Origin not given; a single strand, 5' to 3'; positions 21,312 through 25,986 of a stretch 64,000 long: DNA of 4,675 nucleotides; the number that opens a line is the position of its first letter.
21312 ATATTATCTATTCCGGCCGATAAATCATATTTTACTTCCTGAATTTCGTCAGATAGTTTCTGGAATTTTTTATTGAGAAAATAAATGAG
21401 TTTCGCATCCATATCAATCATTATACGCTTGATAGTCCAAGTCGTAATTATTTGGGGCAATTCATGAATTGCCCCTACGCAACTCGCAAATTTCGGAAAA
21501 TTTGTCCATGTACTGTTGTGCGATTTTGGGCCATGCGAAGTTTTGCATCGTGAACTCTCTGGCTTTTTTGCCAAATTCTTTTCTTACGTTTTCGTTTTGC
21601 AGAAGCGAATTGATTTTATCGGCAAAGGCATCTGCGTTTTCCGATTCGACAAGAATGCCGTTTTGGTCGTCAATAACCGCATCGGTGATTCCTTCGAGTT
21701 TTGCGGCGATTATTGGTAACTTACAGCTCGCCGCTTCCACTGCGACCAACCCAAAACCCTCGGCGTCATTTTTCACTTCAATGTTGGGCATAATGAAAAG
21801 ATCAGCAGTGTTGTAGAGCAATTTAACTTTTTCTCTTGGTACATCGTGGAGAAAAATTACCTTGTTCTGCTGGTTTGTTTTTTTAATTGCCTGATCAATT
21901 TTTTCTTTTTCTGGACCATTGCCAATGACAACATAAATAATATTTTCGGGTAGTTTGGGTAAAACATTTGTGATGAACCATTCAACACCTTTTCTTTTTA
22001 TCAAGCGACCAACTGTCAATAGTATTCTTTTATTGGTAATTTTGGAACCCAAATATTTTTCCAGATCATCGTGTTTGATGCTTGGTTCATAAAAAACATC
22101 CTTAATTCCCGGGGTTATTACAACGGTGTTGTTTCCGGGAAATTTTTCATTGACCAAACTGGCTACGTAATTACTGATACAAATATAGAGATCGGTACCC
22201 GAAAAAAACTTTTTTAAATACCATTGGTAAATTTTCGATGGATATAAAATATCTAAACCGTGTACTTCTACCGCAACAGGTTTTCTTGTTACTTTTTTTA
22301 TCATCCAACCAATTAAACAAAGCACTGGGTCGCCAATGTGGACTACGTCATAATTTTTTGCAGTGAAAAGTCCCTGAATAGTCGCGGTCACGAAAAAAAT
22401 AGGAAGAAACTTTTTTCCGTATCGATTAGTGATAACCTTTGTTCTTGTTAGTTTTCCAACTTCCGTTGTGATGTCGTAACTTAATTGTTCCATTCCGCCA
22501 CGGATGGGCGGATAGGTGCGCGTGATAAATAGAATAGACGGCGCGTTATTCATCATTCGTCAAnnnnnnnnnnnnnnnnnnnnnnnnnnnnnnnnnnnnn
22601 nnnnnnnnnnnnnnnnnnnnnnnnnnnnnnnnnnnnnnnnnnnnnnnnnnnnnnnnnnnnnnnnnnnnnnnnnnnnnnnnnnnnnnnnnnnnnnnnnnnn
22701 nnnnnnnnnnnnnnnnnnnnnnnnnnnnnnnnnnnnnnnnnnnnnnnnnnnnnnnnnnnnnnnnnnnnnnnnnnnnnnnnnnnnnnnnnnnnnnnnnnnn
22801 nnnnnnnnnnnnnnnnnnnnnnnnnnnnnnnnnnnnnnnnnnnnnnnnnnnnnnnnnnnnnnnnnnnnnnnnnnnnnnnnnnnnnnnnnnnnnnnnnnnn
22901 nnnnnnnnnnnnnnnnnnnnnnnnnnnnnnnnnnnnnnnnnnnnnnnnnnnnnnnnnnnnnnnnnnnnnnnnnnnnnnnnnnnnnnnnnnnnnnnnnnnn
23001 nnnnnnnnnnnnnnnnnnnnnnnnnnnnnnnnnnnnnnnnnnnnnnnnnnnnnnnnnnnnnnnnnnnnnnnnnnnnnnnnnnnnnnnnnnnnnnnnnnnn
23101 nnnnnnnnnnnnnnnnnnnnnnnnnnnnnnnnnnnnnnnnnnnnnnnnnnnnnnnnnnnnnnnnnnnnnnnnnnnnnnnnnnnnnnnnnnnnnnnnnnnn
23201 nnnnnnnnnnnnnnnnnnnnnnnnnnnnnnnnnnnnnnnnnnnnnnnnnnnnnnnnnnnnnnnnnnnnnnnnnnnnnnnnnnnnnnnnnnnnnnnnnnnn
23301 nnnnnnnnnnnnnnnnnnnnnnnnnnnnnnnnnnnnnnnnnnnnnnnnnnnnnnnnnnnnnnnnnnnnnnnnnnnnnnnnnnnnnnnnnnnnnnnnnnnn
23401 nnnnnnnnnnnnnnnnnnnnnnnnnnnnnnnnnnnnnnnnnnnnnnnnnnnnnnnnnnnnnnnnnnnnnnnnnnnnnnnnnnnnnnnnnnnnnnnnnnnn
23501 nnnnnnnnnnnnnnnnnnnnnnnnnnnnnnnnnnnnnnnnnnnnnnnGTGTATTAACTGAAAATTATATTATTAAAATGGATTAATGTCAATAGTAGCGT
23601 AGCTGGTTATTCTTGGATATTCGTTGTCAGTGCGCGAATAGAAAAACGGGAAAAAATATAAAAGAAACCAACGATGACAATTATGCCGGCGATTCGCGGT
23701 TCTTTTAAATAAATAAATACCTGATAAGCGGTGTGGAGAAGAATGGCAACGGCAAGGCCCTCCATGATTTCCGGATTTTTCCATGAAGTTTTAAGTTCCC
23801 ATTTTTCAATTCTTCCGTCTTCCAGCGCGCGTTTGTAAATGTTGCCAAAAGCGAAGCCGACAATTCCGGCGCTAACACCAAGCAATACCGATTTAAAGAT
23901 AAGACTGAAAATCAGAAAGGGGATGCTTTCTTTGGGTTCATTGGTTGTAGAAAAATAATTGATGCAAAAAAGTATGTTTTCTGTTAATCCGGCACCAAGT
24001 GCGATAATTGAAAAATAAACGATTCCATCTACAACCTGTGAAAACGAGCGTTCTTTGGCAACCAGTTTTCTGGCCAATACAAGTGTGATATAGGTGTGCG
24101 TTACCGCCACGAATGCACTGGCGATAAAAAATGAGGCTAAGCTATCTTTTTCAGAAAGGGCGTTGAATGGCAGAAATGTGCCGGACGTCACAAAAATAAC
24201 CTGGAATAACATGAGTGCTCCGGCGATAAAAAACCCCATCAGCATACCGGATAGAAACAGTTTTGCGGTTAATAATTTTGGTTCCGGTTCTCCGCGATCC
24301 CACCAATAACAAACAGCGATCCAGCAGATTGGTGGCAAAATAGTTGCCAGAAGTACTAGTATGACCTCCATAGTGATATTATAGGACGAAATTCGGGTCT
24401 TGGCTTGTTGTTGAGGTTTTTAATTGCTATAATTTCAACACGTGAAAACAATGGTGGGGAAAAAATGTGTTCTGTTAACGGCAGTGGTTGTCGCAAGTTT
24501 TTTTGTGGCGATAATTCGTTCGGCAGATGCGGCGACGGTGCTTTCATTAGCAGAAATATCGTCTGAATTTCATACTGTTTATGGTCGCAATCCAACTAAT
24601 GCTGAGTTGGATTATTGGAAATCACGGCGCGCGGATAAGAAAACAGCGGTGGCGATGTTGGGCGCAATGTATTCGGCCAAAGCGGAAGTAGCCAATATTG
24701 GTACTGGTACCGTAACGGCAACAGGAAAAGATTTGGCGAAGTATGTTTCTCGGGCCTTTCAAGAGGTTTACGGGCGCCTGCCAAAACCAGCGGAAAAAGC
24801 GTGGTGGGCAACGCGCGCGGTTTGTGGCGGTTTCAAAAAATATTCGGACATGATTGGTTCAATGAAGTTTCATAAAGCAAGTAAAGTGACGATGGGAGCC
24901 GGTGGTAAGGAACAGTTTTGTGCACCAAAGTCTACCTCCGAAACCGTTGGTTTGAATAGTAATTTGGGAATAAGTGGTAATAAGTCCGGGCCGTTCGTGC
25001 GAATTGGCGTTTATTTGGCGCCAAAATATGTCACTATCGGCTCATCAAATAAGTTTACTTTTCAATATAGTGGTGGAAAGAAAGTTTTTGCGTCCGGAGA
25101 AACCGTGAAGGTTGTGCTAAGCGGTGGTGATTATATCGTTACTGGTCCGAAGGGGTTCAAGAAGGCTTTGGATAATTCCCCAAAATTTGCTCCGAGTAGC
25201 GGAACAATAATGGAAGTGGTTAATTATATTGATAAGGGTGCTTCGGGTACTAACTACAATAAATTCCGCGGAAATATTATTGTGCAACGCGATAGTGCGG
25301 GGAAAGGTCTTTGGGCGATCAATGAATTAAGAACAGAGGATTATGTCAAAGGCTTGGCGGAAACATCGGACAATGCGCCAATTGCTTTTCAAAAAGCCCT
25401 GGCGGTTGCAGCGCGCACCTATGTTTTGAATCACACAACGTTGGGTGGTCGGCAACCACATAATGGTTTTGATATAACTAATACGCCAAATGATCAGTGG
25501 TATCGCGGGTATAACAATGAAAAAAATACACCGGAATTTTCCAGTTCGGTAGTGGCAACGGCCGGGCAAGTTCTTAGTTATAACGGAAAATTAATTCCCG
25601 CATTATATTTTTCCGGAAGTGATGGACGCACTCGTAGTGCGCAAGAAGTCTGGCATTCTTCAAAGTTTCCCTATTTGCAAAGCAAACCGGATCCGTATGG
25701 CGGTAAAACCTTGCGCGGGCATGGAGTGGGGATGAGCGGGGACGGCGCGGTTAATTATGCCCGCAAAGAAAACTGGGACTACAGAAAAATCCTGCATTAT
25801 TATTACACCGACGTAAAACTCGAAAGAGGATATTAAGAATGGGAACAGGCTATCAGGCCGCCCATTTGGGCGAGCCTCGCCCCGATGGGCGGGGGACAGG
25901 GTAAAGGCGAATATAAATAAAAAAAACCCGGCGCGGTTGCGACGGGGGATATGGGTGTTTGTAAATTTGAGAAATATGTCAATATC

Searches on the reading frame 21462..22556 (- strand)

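Call 19: search_protein_families(library=pfam, max_evalue=0.001, proteins=[window:21462-22556:-])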
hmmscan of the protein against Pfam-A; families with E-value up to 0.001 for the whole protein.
window:21462-22556:- (364 aa): 6 families
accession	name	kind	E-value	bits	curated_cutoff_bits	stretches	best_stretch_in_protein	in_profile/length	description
PF00534.26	Glycos_transf_1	-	8.6e-41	139.8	26.4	1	174-334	13-171/172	Glycosyl transferases group 1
PF13692.12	Glyco_trans_1_4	-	2.1e-31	109.5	27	1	177-321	2-142/142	Glycosyl transferases group 1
PF13439.12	Glyco_transf_4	-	6.1e-12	46.3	28.5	1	37-151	41-166/170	Glycosyltransferase Family 4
PF20706.3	GT4-conflict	-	1.1e-08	35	26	1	180-348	201-384/385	Family 4 Glycosyltransferase in conflict systems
PF13524.12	Glyco_trans_1_2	-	6.5e-08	33.1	25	1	219-351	27-144/144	Glycosyl transferase-like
PF13579.12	Glyco_trans_4_4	-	1.5e-05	25.8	29.7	1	57-149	60-157/158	Glycosyl transferase 4-like domain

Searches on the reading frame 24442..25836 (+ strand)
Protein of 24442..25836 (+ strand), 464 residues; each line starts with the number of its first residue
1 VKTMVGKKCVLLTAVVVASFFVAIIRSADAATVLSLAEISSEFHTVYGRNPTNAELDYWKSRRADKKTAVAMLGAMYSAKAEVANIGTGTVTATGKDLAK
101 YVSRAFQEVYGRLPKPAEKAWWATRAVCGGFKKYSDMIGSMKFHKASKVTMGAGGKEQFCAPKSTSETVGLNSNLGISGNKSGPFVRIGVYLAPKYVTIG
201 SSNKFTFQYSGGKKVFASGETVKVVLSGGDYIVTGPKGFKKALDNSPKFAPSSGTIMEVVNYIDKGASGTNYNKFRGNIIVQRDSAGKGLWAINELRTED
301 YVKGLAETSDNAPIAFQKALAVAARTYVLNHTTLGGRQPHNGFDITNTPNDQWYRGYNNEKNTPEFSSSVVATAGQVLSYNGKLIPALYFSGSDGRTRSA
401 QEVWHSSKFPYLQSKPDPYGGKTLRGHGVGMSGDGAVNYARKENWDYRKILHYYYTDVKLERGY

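Call 19: search_protein_families(library=pfam, max_evalue=0.001, proteins=[window:24442-25836:+])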
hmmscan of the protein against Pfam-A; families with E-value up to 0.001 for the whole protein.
window:24442-25836:+ (464 aa): 1 family
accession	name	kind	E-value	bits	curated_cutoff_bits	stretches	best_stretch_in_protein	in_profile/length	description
PF08486.15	SpoIID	-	3.2e-16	60.2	23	1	288-380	3-97/97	Stage II sporulation protein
